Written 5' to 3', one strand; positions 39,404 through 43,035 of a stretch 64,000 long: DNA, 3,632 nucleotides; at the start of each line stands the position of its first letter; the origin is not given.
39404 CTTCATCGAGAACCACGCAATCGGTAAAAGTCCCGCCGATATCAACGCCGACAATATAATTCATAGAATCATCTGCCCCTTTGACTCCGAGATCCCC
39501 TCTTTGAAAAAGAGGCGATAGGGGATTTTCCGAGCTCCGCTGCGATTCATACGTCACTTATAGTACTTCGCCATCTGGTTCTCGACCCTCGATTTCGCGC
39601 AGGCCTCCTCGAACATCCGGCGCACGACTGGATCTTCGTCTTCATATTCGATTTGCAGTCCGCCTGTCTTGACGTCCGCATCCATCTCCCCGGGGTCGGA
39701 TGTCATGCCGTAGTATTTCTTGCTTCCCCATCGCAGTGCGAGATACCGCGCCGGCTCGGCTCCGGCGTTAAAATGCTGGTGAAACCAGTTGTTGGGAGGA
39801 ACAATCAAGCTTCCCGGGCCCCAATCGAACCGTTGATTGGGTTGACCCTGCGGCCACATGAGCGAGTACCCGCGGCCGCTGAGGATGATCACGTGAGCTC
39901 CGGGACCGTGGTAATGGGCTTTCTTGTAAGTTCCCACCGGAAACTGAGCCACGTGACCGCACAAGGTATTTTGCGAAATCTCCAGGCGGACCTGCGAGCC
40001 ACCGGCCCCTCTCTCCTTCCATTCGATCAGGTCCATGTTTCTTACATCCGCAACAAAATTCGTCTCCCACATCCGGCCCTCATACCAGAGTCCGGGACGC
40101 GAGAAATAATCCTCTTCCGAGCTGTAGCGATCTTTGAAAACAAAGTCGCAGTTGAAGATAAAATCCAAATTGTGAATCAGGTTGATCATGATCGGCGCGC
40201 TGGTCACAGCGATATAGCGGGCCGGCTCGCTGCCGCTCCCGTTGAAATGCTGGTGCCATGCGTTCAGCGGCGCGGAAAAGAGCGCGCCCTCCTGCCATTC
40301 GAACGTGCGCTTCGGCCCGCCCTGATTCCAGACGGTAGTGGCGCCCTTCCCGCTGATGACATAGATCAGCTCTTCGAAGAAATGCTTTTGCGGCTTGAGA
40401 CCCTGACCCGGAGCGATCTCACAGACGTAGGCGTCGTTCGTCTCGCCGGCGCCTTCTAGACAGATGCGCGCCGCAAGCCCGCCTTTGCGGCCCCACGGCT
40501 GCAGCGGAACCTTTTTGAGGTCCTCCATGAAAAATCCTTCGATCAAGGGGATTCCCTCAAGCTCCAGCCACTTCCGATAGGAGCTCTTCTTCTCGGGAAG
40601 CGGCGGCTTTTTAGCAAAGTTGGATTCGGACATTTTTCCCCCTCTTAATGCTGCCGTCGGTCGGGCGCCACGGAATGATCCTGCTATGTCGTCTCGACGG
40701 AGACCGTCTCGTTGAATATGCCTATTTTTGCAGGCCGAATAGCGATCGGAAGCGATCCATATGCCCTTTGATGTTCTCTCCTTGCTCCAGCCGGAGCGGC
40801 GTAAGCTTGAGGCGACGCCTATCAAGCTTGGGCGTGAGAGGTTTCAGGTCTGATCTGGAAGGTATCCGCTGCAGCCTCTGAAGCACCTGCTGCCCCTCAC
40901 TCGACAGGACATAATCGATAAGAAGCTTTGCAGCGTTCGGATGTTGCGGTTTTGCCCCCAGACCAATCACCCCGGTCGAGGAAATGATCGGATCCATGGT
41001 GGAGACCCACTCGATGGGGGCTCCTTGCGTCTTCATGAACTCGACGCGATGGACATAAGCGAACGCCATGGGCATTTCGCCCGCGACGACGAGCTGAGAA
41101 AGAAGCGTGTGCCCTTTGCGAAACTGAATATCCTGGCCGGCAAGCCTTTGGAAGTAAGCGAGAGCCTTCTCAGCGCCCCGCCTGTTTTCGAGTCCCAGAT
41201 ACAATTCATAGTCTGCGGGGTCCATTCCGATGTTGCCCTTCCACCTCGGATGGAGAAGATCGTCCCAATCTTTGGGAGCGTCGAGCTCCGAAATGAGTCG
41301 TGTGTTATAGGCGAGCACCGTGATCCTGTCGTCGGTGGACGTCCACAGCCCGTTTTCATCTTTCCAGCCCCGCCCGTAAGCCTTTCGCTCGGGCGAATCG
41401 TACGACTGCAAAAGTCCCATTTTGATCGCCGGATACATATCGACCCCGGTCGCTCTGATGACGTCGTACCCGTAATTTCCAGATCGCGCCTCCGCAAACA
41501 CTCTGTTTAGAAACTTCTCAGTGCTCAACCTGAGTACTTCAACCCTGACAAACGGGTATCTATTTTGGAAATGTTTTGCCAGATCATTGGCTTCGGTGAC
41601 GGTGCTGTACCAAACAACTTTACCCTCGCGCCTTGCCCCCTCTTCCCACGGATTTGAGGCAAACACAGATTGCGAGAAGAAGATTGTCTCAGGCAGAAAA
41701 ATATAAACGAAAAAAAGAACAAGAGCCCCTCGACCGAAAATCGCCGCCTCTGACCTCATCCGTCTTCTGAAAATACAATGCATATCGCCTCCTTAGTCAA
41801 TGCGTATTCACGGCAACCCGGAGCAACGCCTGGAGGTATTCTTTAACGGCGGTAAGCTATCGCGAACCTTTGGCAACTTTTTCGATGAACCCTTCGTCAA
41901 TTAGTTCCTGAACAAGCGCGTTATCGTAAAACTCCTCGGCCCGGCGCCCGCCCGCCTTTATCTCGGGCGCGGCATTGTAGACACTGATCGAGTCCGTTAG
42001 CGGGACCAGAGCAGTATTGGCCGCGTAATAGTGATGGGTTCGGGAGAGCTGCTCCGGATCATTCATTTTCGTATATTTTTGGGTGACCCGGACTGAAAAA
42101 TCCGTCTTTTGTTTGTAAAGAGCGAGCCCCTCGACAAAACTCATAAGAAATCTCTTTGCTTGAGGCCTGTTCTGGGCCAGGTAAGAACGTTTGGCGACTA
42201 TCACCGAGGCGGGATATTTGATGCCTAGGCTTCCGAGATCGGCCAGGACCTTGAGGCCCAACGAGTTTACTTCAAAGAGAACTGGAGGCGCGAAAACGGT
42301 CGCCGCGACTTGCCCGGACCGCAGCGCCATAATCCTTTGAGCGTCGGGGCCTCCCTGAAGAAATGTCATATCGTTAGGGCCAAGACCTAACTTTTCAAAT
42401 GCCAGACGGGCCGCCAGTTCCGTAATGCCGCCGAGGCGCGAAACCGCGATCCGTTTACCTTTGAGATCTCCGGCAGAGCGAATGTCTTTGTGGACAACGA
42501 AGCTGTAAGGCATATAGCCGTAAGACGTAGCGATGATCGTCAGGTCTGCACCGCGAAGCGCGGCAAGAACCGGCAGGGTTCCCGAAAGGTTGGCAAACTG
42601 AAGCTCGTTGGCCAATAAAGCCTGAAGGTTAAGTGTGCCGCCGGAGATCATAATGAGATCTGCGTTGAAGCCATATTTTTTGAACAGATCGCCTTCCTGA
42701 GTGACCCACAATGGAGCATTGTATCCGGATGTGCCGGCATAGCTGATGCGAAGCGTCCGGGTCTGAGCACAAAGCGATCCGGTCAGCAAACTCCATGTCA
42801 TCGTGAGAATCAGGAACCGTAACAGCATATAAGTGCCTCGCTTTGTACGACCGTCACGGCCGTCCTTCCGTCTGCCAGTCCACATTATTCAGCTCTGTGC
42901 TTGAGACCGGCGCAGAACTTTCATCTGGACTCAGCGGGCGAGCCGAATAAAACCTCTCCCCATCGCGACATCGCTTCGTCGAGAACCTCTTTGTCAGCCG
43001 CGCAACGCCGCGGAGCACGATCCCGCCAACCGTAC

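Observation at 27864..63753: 36-kb unidirectional array combining Mo-hydroxylases with five decarboxylase candidates: putative heteroaromatic polycarboxylate catabolism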

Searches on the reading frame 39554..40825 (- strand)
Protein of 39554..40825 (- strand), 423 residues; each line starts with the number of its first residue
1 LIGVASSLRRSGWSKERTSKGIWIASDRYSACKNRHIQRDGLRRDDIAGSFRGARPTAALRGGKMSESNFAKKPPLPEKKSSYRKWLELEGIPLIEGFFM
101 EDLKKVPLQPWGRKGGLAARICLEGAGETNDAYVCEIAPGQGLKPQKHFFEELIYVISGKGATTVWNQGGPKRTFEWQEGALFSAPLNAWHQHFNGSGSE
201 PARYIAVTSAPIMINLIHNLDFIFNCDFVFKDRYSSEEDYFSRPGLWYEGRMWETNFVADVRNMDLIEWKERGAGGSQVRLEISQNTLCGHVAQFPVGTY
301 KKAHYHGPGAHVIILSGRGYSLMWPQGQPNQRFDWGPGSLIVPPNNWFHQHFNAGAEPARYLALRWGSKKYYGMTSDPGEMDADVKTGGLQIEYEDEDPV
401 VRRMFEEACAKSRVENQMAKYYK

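Call 7: search_protein_families(library=pfam, proteins=[window:39554-40825:-], max_evalue=0.00001)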
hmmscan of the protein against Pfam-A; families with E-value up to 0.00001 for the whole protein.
window:39554-40825:- (423 aa): 2 families
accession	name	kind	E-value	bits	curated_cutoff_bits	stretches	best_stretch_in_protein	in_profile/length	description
PF07883.17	Cupin_2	-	6.2e-16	58.3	27.2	1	134-207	2-69/70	Cupin domain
PF00190.28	Cupin_1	-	2.2e-06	27.8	22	0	139-209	42-115/151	Cupin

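Call 11: search_protein_families(library=ncbifam, proteins=[window:39554-40633:-], max_evalue=0.00001)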
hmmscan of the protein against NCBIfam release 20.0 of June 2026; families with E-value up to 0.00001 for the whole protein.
window:39554-40633:- (359 aa): 1 family
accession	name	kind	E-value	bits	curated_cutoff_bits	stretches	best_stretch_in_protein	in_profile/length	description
NF049978.1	AminoSalDhMabB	equivalog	4e-09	36.3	650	1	88-152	271-328/351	5-aminosalicylate 1,2-dioxygenase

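Call 19: search_solved_structures(query=window:39554-40633:-, max_evalue=0.01)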
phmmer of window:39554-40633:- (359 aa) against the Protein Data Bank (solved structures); distinct sequences matched with E-value up to 0.01: 11.
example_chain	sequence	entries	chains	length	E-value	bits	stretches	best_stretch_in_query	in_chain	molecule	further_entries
3bu7_A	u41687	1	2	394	0.0001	24.7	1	72-150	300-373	Gentisate 1,2-dioxygenase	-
1lr5_A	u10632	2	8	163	0.00011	24.7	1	35-150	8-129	Auxin binding protein 1 | auxin-binding protein 1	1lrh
1j3p_A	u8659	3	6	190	0.00059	22.2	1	237-321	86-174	Phosphoglucose Isomerase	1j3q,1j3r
4lta_A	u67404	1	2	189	0.00078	21.8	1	236-315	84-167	Glucose-6-phosphate isomerase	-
4lul_A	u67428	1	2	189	0.0011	21.4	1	236-315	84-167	Glucose-6-phosphate isomerase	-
4luk_A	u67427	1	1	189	0.0015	20.9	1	236-315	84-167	Glucose-6-phosphate isomerase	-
6l9i_A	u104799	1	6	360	0.0022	20.3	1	62-152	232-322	Oxalate decarboxylase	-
1qxj_A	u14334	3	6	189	0.0026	20.1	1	236-315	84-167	Glucose-6-phosphate isomerase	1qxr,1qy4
2gc0_A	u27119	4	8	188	0.0026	20.1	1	236-315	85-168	Glucose-6-phosphate isomerase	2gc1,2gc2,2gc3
1x7n_A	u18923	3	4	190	0.0026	20.1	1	236-315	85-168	Glucose-6-phosphate isomerase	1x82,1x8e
4lum_A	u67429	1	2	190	0.0039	19.5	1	236-315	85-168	Glucose-6-phosphate isomerase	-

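Call 88: search_dna_similar(query=window:39554-40633:-, collection=plasmids, mode=protein, max_evalue=0.00001, max_rows=12)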
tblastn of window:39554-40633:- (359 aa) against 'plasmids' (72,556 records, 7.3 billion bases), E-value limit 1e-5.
Records with a match: 6; places in all: 10; records where one place covers at least 80% of the query: 4.
Best place of each record, by identity: <60% 6.
By first word of the organism name: Sinorhizobium 3; Phyllobacterium 1; Hymenobacter 1; Gluconobacter 1.
By predicted mobility (MOB-suite, as given by PLSDB): non-mobilizable 4; conjugative 2.
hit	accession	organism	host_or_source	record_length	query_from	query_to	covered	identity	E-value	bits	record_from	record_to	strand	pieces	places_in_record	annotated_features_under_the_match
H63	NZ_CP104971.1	Phyllobacterium zundukense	Vicia costata,cell culture,root nodule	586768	19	358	95%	41.8%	5e-76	262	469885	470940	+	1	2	hypothetical protein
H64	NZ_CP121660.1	Sinorhizobium terangae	Desmanthus virgatus,cell culture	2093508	19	358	95%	40.8%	5e-74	256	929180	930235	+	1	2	none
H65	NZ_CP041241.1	Sinorhizobium mexicanum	Acaciella angustissima,cell culture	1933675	19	358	95%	40.8%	5e-74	256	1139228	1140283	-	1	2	none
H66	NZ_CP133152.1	Sinorhizobium chiapasense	Acaciella angustissima,cell culture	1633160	19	358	95%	40.5%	2e-73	254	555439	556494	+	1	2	none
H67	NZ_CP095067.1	Hymenobacter volaticus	single cell,air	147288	73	152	22%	40.0%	1e-7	61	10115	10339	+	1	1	cupin domain-containing protein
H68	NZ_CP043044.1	Gluconobacter thailandicus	Triticum aestivum,leaf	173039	73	151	22%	31.6%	9e-6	55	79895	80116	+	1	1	cupin domain-containing protein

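Call 89: get_annotated_region(hit=H63, flank=20000)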
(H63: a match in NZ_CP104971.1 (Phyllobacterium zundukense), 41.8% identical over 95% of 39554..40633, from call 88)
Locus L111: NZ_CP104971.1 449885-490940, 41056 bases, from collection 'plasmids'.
description: Phyllobacterium zundukense strain A18/3m plasmid p_unnamed2, complete sequence
organism: Phyllobacterium zundukense (NCBI taxid 1867719)
taxonomy: Bacteria; Pseudomonadota; Alphaproteobacteria; Hyphomicrobiales; Phyllobacteriaceae; Phyllobacterium; Phyllobacterium zundukense
host: -; source: Vicia costata,cell culture,root nodule; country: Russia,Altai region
typing (MOB-suite, as given by PLSDB): non-mobilizable
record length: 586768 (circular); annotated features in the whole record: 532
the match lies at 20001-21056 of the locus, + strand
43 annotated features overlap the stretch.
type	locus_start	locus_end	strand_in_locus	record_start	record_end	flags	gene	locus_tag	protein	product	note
CDS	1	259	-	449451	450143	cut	-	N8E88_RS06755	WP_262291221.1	class II aldolase/adducin family protein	-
CDS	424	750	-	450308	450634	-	-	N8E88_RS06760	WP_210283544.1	non-heme iron oxygenase ferredoxin subunit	-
CDS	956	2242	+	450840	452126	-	-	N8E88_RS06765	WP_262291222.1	aromatic ring-hydroxylating dioxygenase subunit alpha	-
CDS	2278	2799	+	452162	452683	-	-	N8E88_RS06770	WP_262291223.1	hypothetical protein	-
CDS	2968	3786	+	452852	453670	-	-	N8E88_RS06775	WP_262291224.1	IclR family transcriptional regulator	GO:0006355 - regulation of DNA-templated transcription [Evidence IEA]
CDS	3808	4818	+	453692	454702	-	-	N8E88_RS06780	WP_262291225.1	2Fe-2S iron-sulfur cluster-binding protein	-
CDS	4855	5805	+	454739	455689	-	-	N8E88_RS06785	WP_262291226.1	LysR family transcriptional regulator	GO:0006355 - regulation of DNA-templated transcription [Evidence IEA]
CDS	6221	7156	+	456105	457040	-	-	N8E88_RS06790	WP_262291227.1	LysR family transcriptional regulator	-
CDS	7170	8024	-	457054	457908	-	-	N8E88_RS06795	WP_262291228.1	alpha/beta hydrolase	-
CDS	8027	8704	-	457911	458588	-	-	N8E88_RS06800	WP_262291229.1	RraA family protein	-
CDS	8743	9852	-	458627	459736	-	-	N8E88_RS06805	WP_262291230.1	alcohol dehydrogenase catalytic domain-containing protein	-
CDS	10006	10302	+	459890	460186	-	-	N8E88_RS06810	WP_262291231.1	hypothetical protein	-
CDS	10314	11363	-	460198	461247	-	-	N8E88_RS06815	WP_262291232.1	amidohydrolase family protein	-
CDS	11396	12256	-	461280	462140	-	-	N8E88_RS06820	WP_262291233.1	phosphate ABC transporter substrate-binding protein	-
CDS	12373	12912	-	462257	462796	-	-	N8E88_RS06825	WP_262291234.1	chromate transporter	GO:0015703 - chromate transport [Evidence IEA]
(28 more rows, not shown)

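Call 92: predict_structure(protein=window:39554-40633:-)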
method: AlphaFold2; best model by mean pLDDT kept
length: 359 residues; sequences in the alignment: 1
mean_pLDDT: 34.5   pTM: 0.29
mean pLDDT of the five models: 34.5, 28.4, 25.4, 25.1, 24.8
residues with pLDDT >= 90: 0; 70-90: 0; 50-70: 23; < 50: 336
segments of 3 or more residues with pLDDT < 50: 1-21, 26-70, 74-96, 113-126, 131-139, 143-359
pLDDT, mean of each block of 10 residues (from residue 1): 31 42 47 34 30 36 37 40 37 47 52 45 47 46 43 28 23 27 26 29 31 30 25 28 30 30 30 34 31 32 32 32 29 35 34 28
secondary structure, 60 per line:
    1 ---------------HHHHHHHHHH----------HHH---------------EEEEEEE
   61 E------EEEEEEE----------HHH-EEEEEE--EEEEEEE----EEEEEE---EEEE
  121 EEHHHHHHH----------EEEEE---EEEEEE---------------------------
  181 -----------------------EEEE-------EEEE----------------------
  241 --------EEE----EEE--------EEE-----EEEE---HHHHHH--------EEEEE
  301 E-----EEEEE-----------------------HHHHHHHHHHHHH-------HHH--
elements in order: H16-25 E54-61 E68-74 E89-94 E97-103 E108-113 E117-122 H123-129 E140-144 E148-153 E204-207 E215-218 E249-251 E256-258 E267-269 E275-278 H282-287 E296-301 E307-311 H335-347

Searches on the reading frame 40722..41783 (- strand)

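Call 7: search_protein_families(library=pfam, proteins=[window:40722-41783:-], max_evalue=0.00001)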
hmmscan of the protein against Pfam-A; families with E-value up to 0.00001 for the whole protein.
window:40722-41783:- (353 aa): 3 families
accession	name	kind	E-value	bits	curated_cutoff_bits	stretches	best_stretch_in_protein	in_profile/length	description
PF13343.11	SBP_bac_6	-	2.8e-16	60.2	24.6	1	119-316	24-220/245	Bacterial extracellular solute-binding protein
PF01547.30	SBP_bac_1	-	3.4e-10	40.8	26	1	65-299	10-307/307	Bacterial extracellular solute-binding protein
PF13531.11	SBP_bac_11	-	1.9e-07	31.6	25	1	66-303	14-223/227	Bacterial extracellular solute-binding protein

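Call 11: search_protein_families(library=ncbifam, proteins=[window:40722-41783:-], max_evalue=0.00001)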
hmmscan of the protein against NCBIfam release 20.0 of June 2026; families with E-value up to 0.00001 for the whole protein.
window:40722-41783:- (353 aa): 3 families
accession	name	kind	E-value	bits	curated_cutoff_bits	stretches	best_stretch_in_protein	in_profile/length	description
NF011620.1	PRK15046.1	equivalog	8.5e-15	54.3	310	1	106-317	77-298/334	2-aminoethylphosphonate ABC transporter substrate-binding protein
TIGR03261.1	phnS2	equivalog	1e-12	47.9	392.75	1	56-306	24-284/334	putative 2-aminoethylphosphonate ABC transporter substrate-binding protein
TIGR03227.1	PhnS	equivalog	1.2e-11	44.1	395.3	1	80-315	63-306/360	2-aminoethylphosphonate ABC transporter substrate-binding protein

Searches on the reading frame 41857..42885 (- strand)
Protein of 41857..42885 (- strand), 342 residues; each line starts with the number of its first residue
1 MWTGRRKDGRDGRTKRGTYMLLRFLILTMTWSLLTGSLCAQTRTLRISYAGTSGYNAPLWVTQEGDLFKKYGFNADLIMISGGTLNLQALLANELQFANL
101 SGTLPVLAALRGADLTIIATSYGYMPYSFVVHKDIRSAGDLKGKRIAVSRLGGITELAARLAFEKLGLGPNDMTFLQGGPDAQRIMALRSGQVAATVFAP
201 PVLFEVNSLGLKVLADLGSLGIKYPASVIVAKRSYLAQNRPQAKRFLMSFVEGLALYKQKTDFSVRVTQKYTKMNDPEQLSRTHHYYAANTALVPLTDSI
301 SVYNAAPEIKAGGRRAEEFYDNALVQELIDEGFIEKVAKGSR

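Call 7: search_protein_families(library=pfam, proteins=[window:41857-42885:-], max_evalue=0.00001)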
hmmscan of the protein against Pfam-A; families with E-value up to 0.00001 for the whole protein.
window:41857-42885:- (342 aa): 2 families
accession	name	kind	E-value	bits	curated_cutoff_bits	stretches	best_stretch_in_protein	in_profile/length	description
PF09084.16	NMT1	-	4.1e-17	63.2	20.5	1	56-254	4-206/216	NMT1/THI5 like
PF13379.11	NMT1_2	-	5.9e-11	43.1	24.7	1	43-253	6-234/252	NMT1-like family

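Call 11: search_protein_families(library=ncbifam, proteins=[window:41857-42828:-], max_evalue=0.00001)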
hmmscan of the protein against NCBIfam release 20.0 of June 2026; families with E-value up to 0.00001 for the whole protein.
window:41857-42828:- (323 aa): 4 families
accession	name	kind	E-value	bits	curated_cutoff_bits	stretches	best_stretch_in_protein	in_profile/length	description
TIGR01728.1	SsuA_fam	subfamily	7.8e-25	87.7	163.5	1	26-269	1-246/290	aliphatic sulfonate ABC transporter substrate-binding protein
NF008588.0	PRK11553.1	subfamily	5.6e-09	35.4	299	1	57-311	59-303/319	aliphatic sulfonate ABC transporter substrate-binding protein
TIGR02122.1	TRAP_TAXI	subfamily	1.4e-08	34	84.35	1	12-179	12-196/320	TAXI family TRAP transporter solute-binding subunit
NF008553.0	PRK11480.1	equivalog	7e-08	32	490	1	21-244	20-241/320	taurine ABC transporter substrate-binding protein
